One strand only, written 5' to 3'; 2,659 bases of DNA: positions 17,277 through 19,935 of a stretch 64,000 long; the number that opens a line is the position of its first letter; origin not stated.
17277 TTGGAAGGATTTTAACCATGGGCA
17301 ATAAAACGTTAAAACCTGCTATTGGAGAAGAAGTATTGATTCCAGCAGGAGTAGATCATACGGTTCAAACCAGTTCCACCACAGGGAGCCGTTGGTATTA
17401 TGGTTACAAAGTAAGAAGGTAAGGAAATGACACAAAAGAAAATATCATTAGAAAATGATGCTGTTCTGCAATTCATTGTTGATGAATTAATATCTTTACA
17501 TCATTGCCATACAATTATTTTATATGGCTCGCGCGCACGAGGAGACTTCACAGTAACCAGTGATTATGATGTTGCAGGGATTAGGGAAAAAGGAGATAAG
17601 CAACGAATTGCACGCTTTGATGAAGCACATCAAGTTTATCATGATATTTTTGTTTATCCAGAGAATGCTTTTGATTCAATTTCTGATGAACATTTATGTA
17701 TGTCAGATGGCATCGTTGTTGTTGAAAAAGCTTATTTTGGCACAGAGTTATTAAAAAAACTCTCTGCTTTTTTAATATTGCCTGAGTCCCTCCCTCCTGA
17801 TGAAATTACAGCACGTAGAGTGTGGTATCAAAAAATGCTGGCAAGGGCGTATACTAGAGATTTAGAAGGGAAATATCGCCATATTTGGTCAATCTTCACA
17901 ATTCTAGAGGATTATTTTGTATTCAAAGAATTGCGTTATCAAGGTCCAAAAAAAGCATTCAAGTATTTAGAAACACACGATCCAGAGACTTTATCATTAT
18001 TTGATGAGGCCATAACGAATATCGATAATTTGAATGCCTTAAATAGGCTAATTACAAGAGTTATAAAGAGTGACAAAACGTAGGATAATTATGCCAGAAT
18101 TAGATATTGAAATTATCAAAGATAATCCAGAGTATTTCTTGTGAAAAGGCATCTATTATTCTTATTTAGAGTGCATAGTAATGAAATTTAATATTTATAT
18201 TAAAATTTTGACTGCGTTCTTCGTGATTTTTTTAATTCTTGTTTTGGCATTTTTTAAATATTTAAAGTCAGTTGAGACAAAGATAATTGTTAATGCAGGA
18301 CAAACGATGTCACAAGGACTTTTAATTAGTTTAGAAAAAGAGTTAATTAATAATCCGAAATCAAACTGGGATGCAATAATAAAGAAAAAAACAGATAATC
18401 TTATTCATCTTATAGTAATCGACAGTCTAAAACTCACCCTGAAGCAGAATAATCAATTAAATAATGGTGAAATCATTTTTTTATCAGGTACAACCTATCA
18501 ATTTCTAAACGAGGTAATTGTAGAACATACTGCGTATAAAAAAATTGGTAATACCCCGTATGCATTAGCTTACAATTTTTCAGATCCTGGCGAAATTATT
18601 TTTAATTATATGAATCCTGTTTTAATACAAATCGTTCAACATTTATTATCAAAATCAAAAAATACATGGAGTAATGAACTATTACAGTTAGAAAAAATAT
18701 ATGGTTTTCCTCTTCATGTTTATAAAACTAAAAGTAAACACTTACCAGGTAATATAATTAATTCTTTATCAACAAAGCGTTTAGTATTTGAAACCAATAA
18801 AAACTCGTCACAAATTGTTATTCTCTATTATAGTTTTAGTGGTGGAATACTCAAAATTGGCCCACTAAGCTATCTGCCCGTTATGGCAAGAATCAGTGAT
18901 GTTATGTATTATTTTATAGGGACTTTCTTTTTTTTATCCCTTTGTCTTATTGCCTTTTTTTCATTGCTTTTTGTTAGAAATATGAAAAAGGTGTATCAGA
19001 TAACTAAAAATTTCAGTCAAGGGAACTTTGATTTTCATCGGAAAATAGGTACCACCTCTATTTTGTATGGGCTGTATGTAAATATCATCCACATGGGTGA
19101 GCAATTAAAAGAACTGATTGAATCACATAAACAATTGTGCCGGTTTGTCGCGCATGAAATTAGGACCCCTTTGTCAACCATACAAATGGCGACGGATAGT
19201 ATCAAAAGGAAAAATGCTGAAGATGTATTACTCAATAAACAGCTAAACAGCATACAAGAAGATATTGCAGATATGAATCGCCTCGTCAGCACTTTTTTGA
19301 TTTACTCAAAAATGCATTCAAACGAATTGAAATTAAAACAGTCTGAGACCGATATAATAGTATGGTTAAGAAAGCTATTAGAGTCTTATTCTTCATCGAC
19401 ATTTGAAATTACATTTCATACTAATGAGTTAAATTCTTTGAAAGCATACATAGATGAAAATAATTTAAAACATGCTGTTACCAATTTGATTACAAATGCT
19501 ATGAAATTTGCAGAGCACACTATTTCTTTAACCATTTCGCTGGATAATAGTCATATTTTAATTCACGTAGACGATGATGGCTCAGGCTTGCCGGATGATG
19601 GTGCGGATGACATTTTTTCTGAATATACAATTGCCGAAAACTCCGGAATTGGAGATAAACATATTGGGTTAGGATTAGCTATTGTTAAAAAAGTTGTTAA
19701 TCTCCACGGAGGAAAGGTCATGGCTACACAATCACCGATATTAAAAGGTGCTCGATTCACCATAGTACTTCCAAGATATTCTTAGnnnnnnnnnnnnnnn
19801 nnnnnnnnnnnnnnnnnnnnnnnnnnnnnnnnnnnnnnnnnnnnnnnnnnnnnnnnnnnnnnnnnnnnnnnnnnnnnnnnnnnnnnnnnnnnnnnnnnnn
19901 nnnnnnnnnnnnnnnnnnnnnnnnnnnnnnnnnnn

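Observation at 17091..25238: ~64-nt direct repeats flank an 8.1-kb segment next to a truncated yggU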

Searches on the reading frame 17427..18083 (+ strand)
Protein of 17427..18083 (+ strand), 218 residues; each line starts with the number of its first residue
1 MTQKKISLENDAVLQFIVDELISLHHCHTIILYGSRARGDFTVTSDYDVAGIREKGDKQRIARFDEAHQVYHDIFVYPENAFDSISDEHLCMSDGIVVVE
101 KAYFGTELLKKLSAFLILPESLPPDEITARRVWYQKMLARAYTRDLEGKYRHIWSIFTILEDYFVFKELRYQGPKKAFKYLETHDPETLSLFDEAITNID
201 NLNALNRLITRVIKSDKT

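Call 11: search_protein_families(library=pfam, proteins=[window:17427-18083:+], max_evalue=0.01)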
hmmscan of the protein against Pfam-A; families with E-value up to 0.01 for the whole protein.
window:17427-18083:+ (218 aa): 2 families
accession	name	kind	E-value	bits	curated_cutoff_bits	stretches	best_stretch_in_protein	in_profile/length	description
PF18765.7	Polbeta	-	5.9e-05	23.6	26.9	1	26-62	12-43/93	Polymerase beta, Nucleotidyltransferase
PF01909.29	NTP_transf_2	-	0.00034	21.4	21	1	29-56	16-43/93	Nucleotidyltransferase domain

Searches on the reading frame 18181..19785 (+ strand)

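Call 11: search_protein_families(library=pfam, proteins=[window:18181-19785:+], max_evalue=0.01)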
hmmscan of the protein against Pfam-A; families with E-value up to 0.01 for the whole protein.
window:18181-19785:+ (534 aa): 3 families
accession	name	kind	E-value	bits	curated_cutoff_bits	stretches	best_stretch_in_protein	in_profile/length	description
PF02518.31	HATPase_c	-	6.3e-20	72.1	26.4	1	425-532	2-109/111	Histidine kinase-, DNA gyrase B-, and HSP90-like ATPase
PF00512.31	HisKA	-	7.1e-11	42.4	26.9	1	318-380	4-65/66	His Kinase A (phospho-acceptor) domain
PF14501.12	HATPase_c_5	-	0.0074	16.6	22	1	429-514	6-87/102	GHKL domain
